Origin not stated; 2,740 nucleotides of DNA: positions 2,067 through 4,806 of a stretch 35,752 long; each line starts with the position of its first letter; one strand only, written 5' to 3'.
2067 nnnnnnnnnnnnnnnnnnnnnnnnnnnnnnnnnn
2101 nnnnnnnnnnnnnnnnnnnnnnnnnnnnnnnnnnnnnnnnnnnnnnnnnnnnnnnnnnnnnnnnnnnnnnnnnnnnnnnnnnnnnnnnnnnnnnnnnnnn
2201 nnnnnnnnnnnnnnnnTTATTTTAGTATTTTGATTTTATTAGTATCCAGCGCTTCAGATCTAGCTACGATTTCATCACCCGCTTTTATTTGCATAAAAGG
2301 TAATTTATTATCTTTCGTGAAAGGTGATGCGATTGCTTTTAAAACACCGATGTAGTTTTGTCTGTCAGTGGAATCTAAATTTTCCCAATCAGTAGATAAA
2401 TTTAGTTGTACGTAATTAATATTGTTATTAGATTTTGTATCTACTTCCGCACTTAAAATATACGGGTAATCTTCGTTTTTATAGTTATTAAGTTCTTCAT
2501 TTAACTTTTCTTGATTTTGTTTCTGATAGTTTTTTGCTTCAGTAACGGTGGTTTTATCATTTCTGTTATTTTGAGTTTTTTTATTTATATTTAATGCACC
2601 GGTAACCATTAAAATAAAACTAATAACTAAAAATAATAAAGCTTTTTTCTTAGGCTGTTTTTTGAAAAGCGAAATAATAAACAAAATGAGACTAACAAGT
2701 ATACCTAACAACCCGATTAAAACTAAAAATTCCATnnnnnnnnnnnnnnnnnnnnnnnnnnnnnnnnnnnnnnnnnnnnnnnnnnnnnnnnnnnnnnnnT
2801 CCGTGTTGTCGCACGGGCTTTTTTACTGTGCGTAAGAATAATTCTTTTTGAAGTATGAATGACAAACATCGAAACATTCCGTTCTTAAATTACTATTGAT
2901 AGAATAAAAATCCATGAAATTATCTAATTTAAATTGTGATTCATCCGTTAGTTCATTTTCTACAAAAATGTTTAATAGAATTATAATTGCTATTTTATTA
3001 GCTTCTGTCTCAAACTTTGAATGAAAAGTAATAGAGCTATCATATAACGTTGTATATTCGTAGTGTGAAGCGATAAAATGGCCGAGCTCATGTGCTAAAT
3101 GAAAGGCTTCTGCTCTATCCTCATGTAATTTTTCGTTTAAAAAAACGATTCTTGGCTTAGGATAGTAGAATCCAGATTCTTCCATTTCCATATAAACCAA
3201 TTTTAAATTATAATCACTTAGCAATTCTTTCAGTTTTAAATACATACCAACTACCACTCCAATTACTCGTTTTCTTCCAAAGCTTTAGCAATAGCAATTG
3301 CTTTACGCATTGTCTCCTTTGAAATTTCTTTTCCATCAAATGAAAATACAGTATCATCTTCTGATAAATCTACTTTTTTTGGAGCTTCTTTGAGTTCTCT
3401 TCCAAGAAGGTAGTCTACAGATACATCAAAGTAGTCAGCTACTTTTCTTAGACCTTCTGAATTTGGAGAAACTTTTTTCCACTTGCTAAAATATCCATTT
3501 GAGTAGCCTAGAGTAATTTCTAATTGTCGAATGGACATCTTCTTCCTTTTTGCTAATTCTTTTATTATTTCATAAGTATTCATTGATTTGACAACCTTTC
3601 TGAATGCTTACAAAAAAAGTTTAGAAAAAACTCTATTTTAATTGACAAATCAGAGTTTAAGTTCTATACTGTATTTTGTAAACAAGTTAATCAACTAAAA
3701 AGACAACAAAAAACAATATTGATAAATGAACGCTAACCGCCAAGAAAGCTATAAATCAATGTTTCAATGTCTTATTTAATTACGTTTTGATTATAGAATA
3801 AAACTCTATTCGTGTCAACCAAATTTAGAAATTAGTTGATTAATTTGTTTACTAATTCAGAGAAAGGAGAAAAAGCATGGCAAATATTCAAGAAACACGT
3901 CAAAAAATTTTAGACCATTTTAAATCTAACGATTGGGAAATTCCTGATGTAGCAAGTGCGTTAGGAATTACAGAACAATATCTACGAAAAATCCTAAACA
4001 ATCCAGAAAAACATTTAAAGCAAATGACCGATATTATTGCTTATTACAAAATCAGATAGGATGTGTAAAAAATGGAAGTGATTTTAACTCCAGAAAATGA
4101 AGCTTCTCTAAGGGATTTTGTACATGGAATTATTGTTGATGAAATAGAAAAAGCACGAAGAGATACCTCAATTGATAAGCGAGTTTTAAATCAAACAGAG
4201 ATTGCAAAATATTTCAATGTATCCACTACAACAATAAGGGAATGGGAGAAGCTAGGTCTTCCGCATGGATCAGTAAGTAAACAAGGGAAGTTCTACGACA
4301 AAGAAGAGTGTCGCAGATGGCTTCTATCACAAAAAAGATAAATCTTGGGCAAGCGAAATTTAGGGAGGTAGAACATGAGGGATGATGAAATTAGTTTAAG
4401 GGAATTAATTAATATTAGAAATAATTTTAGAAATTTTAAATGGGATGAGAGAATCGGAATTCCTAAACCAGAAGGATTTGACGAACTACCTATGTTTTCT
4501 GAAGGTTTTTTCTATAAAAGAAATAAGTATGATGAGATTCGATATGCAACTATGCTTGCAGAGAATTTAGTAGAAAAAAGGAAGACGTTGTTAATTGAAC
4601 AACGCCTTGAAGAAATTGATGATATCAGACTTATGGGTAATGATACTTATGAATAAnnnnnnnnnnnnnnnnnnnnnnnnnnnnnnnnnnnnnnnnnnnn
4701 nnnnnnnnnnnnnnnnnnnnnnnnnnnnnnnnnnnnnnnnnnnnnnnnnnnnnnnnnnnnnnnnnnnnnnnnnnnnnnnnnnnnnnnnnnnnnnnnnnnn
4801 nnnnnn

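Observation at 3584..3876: Genetic switch with two face-to-face near-consensus promoters and a shared AAACTCT operator motif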

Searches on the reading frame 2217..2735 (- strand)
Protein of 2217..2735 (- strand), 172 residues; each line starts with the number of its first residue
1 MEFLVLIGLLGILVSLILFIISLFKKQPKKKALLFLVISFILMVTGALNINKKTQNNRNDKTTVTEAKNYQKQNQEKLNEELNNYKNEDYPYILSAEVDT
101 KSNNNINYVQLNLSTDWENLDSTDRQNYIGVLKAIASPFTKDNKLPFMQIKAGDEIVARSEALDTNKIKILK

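Call 7: search_protein_families(library=pfam, proteins=[window:2217-2735:-], max_evalue=0.01)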
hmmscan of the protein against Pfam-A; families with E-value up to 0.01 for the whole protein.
window:2217-2735:- (172 aa): 7 families
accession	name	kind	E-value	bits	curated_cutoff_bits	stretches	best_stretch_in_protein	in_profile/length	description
PF13425.11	O-antigen_lig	-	0.00096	18.5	31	1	11-87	225-301/462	O-antigen ligase like membrane protein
PF01733.24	Nucleoside_tran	-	0.0013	18.7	29.8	1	8-88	38-117/309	Nucleoside transporter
PF13567.11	DUF4131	-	0.0015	18.7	31.6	1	7-115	7-112/165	Domain of unknown function (DUF4131)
PF18799.6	LPD5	-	0.0024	18.6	27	1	49-87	75-113/144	Large polyvalent protein-associated domain 5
PF00921.22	Lipoprotein_2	-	0.0024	18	22.6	1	38-109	6-78/298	Borrelia lipoprotein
PF09586.16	YfhO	-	0.0055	15.5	28.5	1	9-85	403-476/835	Bacterial membrane protein YfhO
PF06703.16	SPC25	-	0.0063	16.7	24.3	1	6-104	31-122/159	Microsomal signal peptidase 25 kDa subunit (SPC25)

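Call 60: search_protein_families(library=phrogs, proteins=[window:2217-2735:-], max_evalue=0.001)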
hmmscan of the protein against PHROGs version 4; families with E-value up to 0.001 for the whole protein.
window:2217-2735:- (172 aa): 2 families
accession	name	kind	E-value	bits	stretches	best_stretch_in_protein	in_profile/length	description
phrog_24226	-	unknown function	0.00062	20.4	1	4-90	8-95/222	-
phrog_25932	-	unknown function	0.0007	20.4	1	2-84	3-85/219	-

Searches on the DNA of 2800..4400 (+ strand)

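Call 4: search_dna_similar(query=window:2800-4400:+, collection=phages, mode=near, max_rows=30)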
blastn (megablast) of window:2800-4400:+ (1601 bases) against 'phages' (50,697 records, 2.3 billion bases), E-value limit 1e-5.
Records with a match: 2; places in all: 2; records where one place covers at least 80% of the query: 0.
Best place of each record, by identity: 95-99% 1; 80-90% 1.
By first word of the organism name: Enterococcus 2.
By host as written in the record: Enterococcus faecium 4995/20 1; Enterococcus faecalis 1.
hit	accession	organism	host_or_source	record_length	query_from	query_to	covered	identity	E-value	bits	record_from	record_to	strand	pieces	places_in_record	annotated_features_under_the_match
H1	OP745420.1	Enterococcus phage 4995_2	Enterococcus faecium 4995/20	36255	1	650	41%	81.5%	2e-147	529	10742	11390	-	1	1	record has no annotation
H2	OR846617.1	Enterococcus phage Efs 1-1-1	Enterococcus faecalis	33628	1266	1563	19%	98.3%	2e-146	525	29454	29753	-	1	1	record has no annotation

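Call 12: search_dna_similar(query=window:3560-3900:+, collection=phages, mode=distant, max_rows=40)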
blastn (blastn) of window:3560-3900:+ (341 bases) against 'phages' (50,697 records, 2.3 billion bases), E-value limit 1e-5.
Records with a match: 1; places in all: 1; records where one place covers at least 80% of the query: 0.
Best place of each record, by identity: 60-80% 1.
By first word of the organism name: Enterococcus 1.
By host as written in the record: Enterococcus faecium 4995/20 1.
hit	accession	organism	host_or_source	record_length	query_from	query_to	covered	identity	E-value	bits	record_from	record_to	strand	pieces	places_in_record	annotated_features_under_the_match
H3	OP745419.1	Enterococcus phage 4995_1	Enterococcus faecium 4995/20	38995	117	314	58%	77.1%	9e-34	150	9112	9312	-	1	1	none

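Call 13: search_rna_families(source=window, start=3400, end=4100, threshold=evalue, max_evalue=10)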
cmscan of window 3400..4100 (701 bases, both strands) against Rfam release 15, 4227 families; matches with E-value up to 10: 5.
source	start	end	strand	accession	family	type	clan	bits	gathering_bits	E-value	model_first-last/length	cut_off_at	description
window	3995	4081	+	RF01871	MALAT1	Gene; lncRNA;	-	20.4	70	4.1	1-95/95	no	Metastasis associated lung adenocarcinoma transcript 1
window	3597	3656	-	RF01363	CRISPR-DR50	Gene; CRISPR;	-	18.6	47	6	1-46/46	no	CRISPR RNA direct repeat element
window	3525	3572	-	RF01190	snR50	Gene; snRNA; snoRNA; CD-box;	-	18.3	45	5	1-89/89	no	Small nucleolar RNA snR50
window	3463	3579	-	RF01492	rli28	Gene; sRNA;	-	17.8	45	9.6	1-186/186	no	Listeria sRNA rli28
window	3901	4025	-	RF02189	ST7-OT4_3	Gene; lncRNA;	-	10.5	50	5.8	190-302/302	no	ST7 overlapping transcript 4 conserved region 3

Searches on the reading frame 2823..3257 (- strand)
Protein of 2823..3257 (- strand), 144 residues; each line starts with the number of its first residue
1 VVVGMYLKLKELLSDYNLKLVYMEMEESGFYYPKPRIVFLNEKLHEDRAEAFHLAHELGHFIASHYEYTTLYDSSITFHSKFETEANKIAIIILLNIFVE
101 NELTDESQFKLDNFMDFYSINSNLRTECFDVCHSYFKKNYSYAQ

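Call 7: search_protein_families(library=pfam, proteins=[window:2823-3257:-], max_evalue=0.01)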
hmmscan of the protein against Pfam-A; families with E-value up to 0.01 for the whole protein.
window:2823-3257:- (144 aa): 1 family
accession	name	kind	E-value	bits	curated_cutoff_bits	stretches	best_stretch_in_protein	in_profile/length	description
PF06114.19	Peptidase_M78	-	6.2e-10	39.4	22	1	23-96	14-88/123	IrrE N-terminal-like domain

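Call 60: search_protein_families(library=phrogs, proteins=[window:2823-3257:-], max_evalue=0.001)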
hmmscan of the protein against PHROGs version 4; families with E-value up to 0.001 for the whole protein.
window:2823-3257:- (144 aa): 4 families
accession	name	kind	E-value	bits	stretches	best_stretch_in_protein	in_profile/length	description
phrog_87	-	other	1.1e-25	91.7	1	5-143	39-175/227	metallo-protease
phrog_1914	-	unknown function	7.4e-06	26.8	1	38-122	83-167/222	-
phrog_2439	-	transcription regulation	0.00037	20.5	1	35-95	182-240/367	transcriptional regulator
phrog_19315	-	unknown function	0.00054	20.1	1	34-97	79-147/348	-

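Call 74: search_solved_structures(query=window:2823-3257:-, max_evalue=0.01)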
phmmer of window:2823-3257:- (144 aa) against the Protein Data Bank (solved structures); distinct sequences matched with E-value up to 0.01: 1.
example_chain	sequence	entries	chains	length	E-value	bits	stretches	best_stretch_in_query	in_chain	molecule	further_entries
8slm_A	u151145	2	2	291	0.0057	20.2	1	11-63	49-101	Zn dependent hydrolase fused to HTH domain, IrrE ortholog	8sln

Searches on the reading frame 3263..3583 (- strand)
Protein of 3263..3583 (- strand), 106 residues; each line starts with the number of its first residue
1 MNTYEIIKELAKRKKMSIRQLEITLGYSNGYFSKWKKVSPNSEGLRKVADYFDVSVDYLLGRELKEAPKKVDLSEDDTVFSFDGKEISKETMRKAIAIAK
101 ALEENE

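Call 6: find_related_loci(query=window:3263-3583:-, collection=viral_contigs, flank=3000)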
Query window:3263-3583:- (106 aa) in viral_contigs; peptide patterns used: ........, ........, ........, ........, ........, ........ (x = any residue, [..] = any of these).
550 stretches matched a pattern; 475 encode a relative of the query (tblastn E <= 1e-3); the best 80 are kept; 80 distinct loci.
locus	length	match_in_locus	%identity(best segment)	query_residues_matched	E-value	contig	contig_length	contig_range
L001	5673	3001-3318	100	1-106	2e-67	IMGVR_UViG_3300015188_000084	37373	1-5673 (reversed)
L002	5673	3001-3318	100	1-106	2e-67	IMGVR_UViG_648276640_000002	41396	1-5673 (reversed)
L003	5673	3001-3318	100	1-106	2e-67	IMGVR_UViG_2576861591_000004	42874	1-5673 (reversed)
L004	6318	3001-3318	94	1-106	4e-63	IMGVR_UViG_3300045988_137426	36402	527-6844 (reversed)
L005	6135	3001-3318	94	1-106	4e-63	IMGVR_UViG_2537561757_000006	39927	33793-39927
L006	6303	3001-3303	82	1-101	3e-53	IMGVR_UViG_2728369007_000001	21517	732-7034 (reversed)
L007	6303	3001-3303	82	1-101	3e-53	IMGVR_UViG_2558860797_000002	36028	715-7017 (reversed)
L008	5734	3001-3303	82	1-101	3e-53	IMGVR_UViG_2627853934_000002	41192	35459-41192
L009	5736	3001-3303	83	1-101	4e-53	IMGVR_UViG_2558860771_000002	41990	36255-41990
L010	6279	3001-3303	82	1-101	3e-53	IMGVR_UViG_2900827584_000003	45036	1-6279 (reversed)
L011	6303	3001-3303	82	1-101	3e-53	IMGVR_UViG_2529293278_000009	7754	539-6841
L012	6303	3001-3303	82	1-101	3e-53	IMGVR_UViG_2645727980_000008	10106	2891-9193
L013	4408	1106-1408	82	1-101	3e-53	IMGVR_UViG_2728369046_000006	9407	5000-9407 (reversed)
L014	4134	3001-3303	81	1-101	1e-52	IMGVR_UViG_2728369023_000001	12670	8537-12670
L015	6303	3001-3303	81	1-101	1e-52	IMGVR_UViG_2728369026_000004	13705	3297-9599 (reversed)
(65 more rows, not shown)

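Call 7: search_protein_families(library=pfam, proteins=[window:3263-3583:-], max_evalue=0.01)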
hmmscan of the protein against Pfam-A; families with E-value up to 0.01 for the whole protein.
window:3263-3583:- (106 aa): 3 families
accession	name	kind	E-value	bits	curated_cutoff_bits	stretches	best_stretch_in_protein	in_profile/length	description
PF13443.12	HTH_26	-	0.0009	19.9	22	1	7-61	2-59/63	Cro/C1-type HTH DNA-binding domain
PF12844.13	HTH_19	-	0.0017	18.7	30.2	1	5-60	2-59/64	Helix-turn-helix domain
PF01381.28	HTH_3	-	0.0041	17.6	23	0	7-59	1-55/55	Helix-turn-helix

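Call 60: search_protein_families(library=phrogs, proteins=[window:3263-3583:-], max_evalue=0.001)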
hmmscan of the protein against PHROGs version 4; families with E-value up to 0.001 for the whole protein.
window:3263-3583:- (106 aa): 6 families
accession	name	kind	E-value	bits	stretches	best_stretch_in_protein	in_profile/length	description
phrog_8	-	transcription regulation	4.6e-22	79.9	1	1-102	75-208/346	transcriptional regulator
phrog_18248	-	transcription regulation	2.1e-10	41.2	1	1-60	1-60/264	transcriptional regulator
phrog_4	-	transcription regulation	1.1e-07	32.2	1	1-77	135-210/400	transcriptional repressor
phrog_3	-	transcription regulation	2.3e-07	31.9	1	1-78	87-165/430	transcriptional repressor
phrog_1994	-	DNA, RNA and nucleotide metabolism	2e-05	25.6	1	7-65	4-64/170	DNA binding protein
phrog_2439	-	transcription regulation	0.00026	21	1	5-72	10-79/367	transcriptional regulator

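Call 64: find_encoding_contigs(protein=window:3263-3583:-, flank=1500, max_places=6)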
Protein window:3263-3583:- (106 aa): 25 contigs read that carry it; 6 places shown.
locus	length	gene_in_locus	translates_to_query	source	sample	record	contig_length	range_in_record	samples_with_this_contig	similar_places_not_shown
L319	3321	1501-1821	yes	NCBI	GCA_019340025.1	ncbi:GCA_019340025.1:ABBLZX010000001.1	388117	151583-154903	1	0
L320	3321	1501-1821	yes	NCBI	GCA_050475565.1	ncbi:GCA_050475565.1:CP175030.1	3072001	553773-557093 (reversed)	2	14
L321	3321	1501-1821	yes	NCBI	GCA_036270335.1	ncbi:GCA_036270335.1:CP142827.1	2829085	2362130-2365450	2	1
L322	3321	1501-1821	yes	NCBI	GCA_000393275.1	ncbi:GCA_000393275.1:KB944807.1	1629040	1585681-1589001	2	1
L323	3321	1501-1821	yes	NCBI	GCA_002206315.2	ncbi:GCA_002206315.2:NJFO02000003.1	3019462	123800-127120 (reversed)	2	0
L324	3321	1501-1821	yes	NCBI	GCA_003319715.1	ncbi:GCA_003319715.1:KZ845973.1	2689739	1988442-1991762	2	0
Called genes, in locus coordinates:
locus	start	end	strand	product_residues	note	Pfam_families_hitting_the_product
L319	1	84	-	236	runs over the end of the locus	PF09669:Phage_pRha, PF10552:ORF6C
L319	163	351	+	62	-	-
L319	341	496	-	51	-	-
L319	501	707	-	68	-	-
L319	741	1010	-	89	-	-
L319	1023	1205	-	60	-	-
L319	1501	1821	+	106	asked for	-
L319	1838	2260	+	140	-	PF06114:Peptidase_M78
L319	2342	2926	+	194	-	PF16729:DUF5067, PF11611:DUF4352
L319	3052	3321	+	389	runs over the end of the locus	PF14659:Phage_int_SAM_3, PF00589:Phage_integrase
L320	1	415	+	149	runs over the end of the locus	-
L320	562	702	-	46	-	-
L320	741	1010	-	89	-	-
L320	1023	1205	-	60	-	-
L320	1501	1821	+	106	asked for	-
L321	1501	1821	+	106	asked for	-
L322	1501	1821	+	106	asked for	-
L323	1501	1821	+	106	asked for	-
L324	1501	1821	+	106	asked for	-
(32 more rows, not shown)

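Call 73: search_solved_structures(query=window:3263-3583:-, max_evalue=0.01)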
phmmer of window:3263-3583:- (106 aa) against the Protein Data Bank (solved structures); distinct sequences matched with E-value up to 0.01: 4.
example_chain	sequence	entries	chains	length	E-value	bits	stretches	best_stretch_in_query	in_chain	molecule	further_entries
9sf2_A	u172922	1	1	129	1.8e-05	28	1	2-93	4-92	Transcriptional regulator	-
1adr_A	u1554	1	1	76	0.00025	24.4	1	10-66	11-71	P22 C2 REPRESSOR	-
2r1j_L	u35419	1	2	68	0.0011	22.4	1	10-60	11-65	Repressor protein C2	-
3jxb_C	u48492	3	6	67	0.0015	21.9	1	10-60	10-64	Repressor protein C2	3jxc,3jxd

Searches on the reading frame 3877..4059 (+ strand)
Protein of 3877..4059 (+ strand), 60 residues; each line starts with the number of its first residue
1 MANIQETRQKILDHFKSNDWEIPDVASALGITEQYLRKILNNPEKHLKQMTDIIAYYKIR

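Call 7: search_protein_families(library=pfam, proteins=[window:3877-4059:+], max_evalue=0.01)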
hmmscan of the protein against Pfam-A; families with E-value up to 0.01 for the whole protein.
window:3877-4059:+ (60 aa): 3 families
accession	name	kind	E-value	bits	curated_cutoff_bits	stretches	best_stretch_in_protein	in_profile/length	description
PF10078.15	DUF2316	-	0.00032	21.3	26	1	3-49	7-53/89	Uncharacterized protein conserved in bacteria (DUF2316)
PF13384.12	HTH_23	-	0.00088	19.5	24.6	1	6-42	5-40/50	Homeodomain-like domain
PF21214.3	SelB_WH_2nd_bact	-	0.0022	18.3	27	1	5-42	6-43/59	Selenocysteine-specific elongation factor, winged helix domain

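Call 60: search_protein_families(library=phrogs, proteins=[window:3877-4059:+], max_evalue=0.001)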
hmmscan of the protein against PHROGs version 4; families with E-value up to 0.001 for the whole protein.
window:3877-4059:+ (60 aa): 1 family
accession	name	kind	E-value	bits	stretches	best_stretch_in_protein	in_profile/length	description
phrog_1337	-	DNA, RNA and nucleotide metabolism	3.6e-08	34.1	1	1-58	9-69/316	DNA binding protein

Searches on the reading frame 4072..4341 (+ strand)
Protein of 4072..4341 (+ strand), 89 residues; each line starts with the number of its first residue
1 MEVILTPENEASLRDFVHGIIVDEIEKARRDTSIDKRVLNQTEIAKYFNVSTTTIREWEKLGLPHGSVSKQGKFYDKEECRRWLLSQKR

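Call 7: search_protein_families(library=pfam, proteins=[window:4072-4341:+], max_evalue=0.01)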
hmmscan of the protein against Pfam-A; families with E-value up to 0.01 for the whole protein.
window:4072-4341:+ (89 aa): 2 families
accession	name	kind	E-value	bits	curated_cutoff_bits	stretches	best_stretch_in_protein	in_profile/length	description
PF13411.12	MerR_1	-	0.00021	21.8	21.6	1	42-82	4-45/69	MerR HTH family regulatory protein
PF00376.29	MerR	-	0.00022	21.4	28.2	1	43-63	4-24/38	MerR family regulatory protein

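Call 60: search_protein_families(library=phrogs, proteins=[window:4072-4341:+], max_evalue=0.001)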
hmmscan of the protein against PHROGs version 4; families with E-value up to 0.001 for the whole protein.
window:4072-4341:+ (89 aa): 8 families
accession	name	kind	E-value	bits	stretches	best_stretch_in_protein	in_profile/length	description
phrog_57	-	head and packaging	5.5e-09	37.2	1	35-87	9-62/199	terminase small subunit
phrog_66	-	integration and excision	9.3e-09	36.4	1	19-88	74-144/412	excisionase and transcriptional regulator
phrog_668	-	DNA, RNA and nucleotide metabolism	3.8e-07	31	1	10-86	32-112/181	HTH DNA binding protein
phrog_15534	-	DNA, RNA and nucleotide metabolism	3e-06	28.7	1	21-75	26-80/93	HTH DNA binding protein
phrog_141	-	head and packaging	1.3e-05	25.7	1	30-88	8-64/183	terminase small subunit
phrog_17173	-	unknown function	0.00012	23.1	1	24-81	30-86/98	-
phrog_10458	-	unknown function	0.00042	21.5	1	23-68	25-69/91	-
phrog_7338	-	unknown function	0.0006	21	1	17-88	11-81/87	-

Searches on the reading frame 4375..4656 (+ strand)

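Call 7: search_protein_families(library=pfam, proteins=[window:4375-4656:+], max_evalue=0.01)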
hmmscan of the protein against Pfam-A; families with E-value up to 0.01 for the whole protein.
window:4375-4656:+ (93 aa): 0 families

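Call 60: search_protein_families(library=phrogs, proteins=[window:4375-4656:+], max_evalue=0.001)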
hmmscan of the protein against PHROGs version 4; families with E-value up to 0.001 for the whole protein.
window:4375-4656:+ (93 aa): 1 family
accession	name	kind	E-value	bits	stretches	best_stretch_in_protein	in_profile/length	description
phrog_27114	-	unknown function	6.4e-05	24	1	6-40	9-42/116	-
